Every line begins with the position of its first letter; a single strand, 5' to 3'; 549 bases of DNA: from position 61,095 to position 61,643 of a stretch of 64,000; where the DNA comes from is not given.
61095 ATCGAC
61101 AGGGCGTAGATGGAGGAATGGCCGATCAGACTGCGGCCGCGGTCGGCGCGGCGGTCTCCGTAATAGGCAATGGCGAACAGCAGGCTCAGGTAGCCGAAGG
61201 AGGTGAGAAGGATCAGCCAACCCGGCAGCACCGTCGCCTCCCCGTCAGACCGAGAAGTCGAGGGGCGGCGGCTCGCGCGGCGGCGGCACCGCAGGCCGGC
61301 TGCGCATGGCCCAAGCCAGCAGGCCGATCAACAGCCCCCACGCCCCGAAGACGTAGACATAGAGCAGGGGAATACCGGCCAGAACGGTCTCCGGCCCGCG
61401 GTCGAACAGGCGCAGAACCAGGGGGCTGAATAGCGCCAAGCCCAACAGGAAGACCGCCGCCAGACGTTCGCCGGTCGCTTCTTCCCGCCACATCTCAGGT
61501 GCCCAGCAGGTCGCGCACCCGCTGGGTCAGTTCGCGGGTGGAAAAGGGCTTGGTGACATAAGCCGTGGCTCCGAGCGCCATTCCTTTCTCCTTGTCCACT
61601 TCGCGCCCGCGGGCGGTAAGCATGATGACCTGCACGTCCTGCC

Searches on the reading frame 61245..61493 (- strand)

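Call 11: search_protein_families(library=pfam, proteins=[window:61245-61493:-], max_evalue=1)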
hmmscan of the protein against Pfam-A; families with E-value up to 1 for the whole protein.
window:61245-61493:- (82 aa): 1 family
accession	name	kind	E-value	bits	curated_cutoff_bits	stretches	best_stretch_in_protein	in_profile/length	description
PF23933.1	DUF7269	-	0.23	11.9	29.1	1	13-75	4-58/162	Family of unknown function (DUF7269)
